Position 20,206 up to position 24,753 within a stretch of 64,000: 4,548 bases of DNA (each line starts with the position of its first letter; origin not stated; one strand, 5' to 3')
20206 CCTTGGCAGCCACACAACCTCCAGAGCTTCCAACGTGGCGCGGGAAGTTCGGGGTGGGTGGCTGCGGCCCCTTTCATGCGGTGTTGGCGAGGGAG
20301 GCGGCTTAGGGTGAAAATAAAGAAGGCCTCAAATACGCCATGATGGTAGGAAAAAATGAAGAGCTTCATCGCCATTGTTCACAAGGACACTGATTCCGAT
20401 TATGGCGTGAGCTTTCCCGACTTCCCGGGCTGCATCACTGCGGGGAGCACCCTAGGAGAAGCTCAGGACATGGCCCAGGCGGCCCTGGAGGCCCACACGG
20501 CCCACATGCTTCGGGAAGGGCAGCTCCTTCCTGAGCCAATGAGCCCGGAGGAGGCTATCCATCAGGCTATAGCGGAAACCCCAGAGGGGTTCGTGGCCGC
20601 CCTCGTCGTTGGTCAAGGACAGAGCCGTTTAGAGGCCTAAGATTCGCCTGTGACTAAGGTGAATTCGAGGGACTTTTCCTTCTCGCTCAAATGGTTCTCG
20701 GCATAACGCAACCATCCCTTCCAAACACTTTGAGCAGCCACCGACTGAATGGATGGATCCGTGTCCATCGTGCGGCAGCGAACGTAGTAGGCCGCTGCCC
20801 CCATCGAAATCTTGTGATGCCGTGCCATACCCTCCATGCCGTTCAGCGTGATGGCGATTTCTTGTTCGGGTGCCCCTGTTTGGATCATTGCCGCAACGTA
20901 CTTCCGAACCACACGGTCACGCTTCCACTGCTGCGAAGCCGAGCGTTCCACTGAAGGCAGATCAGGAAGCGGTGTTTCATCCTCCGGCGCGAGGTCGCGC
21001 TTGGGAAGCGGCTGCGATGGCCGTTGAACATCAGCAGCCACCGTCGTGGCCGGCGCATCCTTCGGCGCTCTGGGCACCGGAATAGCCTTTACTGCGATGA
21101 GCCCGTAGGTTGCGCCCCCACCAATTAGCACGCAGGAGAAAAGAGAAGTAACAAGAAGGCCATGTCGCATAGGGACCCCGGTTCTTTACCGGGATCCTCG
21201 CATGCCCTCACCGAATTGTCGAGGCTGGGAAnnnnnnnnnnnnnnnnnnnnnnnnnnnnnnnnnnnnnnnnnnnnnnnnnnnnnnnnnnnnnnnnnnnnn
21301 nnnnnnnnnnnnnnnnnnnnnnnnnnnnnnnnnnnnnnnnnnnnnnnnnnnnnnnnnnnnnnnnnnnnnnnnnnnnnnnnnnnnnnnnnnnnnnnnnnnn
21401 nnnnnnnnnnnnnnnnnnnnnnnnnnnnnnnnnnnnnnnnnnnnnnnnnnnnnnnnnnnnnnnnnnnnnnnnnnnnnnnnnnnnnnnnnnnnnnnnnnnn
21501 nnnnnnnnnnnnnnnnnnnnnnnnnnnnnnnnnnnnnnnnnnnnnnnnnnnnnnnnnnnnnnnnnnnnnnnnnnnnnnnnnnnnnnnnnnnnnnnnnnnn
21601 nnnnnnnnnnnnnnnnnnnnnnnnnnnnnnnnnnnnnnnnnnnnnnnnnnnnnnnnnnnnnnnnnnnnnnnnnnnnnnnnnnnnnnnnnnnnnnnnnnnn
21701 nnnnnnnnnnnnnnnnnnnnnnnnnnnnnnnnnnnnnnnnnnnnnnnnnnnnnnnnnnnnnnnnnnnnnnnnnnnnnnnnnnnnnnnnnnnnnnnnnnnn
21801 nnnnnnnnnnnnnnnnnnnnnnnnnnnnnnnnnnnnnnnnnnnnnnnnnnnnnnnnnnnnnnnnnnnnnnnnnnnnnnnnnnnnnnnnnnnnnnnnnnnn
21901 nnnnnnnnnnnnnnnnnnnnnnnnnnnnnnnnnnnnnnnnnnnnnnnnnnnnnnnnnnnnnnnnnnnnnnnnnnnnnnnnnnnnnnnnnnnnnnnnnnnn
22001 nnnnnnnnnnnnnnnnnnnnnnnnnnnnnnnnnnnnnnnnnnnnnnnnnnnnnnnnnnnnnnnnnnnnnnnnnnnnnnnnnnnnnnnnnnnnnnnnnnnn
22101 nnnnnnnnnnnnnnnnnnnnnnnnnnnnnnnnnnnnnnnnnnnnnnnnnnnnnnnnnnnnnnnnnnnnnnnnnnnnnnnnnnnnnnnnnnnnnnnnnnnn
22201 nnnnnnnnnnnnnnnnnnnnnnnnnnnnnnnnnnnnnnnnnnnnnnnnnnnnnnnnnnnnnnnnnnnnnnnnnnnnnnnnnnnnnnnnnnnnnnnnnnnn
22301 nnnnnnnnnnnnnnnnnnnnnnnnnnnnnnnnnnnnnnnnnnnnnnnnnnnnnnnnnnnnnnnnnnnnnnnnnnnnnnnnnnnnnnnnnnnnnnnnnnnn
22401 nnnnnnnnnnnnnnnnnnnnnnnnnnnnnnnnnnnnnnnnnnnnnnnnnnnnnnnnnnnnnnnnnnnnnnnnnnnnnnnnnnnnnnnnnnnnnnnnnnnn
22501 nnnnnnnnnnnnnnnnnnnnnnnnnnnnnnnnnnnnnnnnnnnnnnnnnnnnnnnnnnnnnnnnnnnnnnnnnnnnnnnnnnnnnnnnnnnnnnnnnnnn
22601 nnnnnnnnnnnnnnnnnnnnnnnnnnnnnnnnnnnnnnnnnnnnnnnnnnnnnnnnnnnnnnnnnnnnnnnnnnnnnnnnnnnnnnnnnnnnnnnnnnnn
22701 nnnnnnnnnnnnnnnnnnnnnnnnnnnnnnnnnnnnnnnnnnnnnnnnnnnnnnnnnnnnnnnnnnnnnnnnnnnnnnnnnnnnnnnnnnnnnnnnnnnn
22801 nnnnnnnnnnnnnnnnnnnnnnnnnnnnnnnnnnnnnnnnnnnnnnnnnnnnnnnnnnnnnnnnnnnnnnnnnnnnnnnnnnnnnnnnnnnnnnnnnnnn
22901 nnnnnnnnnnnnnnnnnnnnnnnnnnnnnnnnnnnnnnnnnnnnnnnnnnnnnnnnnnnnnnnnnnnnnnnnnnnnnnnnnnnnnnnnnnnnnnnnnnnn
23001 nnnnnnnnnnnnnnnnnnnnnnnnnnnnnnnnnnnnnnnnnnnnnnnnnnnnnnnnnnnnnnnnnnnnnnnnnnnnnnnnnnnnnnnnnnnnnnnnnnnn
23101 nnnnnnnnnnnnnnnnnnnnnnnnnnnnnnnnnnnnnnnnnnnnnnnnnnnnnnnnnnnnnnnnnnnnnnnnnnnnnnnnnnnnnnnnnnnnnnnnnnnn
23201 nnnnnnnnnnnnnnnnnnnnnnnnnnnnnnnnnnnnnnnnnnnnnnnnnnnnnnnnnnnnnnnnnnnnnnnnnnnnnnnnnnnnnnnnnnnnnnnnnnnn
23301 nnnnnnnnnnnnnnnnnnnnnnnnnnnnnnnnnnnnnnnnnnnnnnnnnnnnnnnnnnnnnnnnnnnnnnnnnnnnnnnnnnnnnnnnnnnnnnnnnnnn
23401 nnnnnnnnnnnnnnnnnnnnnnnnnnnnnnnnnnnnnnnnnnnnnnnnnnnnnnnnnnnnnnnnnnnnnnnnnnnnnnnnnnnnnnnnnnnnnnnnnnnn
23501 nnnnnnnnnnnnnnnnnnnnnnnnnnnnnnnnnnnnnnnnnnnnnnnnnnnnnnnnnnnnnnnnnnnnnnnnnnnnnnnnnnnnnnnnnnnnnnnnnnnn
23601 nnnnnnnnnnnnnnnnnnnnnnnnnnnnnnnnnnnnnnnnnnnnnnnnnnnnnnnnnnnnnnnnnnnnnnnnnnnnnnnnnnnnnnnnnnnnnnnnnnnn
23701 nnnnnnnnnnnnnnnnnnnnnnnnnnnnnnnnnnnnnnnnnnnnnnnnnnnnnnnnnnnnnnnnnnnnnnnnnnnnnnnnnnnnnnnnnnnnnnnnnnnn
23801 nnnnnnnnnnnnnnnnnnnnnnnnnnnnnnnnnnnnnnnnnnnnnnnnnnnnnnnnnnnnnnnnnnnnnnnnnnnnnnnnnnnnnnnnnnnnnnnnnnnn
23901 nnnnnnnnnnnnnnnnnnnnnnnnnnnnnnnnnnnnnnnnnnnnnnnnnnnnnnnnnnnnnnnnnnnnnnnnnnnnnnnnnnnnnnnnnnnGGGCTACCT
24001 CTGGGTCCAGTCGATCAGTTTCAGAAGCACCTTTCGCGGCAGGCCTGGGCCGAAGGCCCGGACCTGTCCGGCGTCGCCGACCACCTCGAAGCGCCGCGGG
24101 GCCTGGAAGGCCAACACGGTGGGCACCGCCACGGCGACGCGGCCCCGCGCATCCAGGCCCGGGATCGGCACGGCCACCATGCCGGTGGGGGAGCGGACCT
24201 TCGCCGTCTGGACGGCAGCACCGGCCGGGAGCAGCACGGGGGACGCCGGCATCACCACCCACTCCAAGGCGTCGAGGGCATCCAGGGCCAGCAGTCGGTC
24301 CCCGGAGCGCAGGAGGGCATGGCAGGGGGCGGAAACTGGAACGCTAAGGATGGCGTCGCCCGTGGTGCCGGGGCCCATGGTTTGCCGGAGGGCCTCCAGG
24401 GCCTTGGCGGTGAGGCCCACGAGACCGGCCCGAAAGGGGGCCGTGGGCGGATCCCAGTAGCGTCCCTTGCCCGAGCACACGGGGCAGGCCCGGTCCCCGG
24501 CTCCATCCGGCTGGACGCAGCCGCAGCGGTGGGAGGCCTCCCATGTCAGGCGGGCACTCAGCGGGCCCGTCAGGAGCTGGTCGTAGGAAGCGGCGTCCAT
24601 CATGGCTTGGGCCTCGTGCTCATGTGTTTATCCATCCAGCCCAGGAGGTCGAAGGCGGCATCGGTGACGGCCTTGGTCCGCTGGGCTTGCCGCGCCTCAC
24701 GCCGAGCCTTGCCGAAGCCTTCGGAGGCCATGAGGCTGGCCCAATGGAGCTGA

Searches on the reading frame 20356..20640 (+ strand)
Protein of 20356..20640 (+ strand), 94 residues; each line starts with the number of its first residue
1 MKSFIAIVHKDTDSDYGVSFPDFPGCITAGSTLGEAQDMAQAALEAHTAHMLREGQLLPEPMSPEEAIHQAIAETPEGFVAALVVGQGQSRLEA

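Call 106: search_protein_families(library=phrogs, max_evalue=0.001, proteins=[window:20356-20640:+])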
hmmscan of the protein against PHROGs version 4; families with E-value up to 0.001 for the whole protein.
window:20356-20640:+ (94 aa): 2 families
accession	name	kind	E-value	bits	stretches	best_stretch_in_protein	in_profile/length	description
phrog_497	-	moron, auxiliary metabolic gene and host takeover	9.8e-18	65.7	1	2-83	11-91/342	toxin-antitoxin system HicB-like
phrog_11958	-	unknown function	7.9e-11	43.1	1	3-52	3-53/84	-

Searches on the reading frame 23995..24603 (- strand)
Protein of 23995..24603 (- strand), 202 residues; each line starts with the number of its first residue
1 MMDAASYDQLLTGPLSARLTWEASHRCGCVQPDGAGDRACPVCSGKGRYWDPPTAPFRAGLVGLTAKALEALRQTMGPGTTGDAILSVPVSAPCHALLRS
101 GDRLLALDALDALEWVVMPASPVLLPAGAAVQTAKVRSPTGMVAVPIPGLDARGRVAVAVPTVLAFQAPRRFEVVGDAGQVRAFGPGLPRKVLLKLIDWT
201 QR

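Call 106: search_protein_families(library=phrogs, max_evalue=0.001, proteins=[window:23995-24603:-])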
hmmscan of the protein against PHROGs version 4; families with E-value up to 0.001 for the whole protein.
window:23995-24603:- (202 aa): 1 family
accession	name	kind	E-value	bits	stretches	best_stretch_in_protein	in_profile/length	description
phrog_1004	-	head and packaging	2.2e-07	31.5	1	15-104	30-112/263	virion structural protein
